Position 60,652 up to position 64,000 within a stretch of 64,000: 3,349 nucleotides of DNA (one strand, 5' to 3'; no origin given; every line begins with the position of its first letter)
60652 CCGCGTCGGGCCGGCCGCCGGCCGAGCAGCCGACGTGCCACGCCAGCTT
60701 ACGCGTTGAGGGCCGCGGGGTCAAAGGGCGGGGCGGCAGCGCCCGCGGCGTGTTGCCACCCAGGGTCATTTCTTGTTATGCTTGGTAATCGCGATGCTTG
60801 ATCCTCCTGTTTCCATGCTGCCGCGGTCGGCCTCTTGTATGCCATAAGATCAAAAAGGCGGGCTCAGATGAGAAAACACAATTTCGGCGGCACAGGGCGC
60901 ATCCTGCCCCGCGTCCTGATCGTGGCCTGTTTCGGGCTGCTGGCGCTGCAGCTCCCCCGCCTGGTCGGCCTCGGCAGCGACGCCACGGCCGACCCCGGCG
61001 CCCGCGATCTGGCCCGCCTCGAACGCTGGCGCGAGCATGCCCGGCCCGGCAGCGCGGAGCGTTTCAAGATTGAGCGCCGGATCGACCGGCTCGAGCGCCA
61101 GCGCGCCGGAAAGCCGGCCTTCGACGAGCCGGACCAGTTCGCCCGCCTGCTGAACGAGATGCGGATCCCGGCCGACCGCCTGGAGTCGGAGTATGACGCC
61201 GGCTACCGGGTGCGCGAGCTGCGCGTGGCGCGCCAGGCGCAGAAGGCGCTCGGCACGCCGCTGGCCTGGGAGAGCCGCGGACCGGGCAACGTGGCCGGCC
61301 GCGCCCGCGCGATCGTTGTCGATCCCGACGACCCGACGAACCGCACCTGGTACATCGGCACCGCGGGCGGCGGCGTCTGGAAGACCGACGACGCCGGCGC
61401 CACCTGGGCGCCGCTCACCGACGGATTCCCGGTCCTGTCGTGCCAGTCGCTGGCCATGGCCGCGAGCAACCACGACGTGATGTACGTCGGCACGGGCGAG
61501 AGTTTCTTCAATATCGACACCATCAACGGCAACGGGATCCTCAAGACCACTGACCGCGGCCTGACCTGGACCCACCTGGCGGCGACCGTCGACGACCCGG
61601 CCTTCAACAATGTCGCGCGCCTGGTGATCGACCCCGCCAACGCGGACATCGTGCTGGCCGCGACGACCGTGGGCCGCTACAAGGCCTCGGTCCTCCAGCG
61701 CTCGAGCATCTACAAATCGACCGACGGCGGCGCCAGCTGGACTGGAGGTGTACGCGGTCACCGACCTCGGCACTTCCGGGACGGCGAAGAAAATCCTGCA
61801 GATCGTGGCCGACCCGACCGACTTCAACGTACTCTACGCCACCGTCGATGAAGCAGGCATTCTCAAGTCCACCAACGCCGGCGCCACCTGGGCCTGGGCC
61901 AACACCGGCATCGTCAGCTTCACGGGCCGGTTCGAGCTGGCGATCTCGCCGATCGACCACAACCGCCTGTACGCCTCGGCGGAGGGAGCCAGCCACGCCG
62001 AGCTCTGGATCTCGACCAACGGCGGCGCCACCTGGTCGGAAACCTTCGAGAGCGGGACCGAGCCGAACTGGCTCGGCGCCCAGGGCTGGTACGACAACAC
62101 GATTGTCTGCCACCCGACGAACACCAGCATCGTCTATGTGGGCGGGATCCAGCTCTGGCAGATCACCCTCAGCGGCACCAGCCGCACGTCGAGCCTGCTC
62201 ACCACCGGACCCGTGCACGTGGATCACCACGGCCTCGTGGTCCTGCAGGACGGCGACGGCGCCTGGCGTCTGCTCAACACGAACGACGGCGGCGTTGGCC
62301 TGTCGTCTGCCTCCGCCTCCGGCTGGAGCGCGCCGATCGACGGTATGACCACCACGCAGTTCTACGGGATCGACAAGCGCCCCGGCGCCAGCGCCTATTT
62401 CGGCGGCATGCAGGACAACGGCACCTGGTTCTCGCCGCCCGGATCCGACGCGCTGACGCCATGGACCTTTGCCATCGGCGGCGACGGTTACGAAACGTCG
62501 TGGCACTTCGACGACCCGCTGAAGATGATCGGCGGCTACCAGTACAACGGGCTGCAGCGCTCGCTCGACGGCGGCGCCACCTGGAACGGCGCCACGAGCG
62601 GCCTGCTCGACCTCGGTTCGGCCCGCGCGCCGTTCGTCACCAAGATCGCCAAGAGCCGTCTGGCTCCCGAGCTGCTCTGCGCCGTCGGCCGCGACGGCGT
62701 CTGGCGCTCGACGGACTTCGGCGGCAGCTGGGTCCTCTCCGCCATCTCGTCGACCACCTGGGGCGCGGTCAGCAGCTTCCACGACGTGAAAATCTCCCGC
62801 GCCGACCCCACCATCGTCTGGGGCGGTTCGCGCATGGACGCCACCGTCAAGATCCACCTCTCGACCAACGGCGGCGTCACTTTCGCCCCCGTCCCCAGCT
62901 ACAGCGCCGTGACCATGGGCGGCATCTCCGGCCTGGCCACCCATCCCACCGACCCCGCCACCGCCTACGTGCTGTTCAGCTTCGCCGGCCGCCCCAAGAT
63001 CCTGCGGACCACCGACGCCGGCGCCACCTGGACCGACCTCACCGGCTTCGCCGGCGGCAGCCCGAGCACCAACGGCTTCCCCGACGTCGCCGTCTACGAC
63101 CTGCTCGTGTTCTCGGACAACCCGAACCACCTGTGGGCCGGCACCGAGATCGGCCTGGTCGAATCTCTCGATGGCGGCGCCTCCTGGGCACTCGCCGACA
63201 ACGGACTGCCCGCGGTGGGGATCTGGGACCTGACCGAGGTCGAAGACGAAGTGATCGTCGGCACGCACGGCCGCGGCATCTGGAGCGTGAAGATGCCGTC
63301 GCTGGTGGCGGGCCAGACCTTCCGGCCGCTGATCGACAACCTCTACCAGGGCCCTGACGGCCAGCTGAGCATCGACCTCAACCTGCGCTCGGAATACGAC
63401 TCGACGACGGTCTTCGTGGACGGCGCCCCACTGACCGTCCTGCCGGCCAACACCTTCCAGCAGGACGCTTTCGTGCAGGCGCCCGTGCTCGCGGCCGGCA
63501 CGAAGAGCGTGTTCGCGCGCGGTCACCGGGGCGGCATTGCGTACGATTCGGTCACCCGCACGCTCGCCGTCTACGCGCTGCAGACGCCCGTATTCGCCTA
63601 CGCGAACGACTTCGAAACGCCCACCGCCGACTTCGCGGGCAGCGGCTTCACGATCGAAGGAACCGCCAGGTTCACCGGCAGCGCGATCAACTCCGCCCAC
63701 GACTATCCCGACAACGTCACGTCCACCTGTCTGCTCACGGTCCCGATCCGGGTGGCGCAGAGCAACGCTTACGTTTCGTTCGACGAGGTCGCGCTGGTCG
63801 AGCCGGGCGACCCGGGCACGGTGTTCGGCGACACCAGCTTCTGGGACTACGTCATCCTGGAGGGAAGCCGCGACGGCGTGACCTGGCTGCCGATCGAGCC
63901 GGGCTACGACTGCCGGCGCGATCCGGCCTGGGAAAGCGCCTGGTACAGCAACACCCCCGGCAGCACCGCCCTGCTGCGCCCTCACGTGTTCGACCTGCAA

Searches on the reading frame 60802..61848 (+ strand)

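Call 12: search_protein_families(library=pfam, proteins=[window:60802-61848:+], max_evalue=0.01)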
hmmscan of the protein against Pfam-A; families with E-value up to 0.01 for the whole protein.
window:60802-61848:+ (349 aa): 2 families
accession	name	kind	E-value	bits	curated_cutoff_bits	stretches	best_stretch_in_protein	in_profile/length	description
PF15902.12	Sortilin-Vps10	-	9.1e-08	31.7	33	1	192-315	3-111/446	Sortilin, neurotensin receptor 3,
PF02012.26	BNR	-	0.00042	20.3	27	0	304-314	1-11/12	BNR/Asp-box repeat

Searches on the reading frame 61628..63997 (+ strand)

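Call 12: search_protein_families(library=pfam, proteins=[window:61628-63997:+], max_evalue=0.01)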
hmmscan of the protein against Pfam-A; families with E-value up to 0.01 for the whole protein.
window:61628-63997:+ (790 aa): 2 families
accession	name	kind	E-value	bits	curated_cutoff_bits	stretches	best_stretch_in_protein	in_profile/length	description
PF15902.12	Sortilin-Vps10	-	1.2e-12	47.8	33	1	52-164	21-137/446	Sortilin, neurotensin receptor 3,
PF02012.26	BNR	-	3.8e-10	38.6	27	0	127-137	1-11/12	BNR/Asp-box repeat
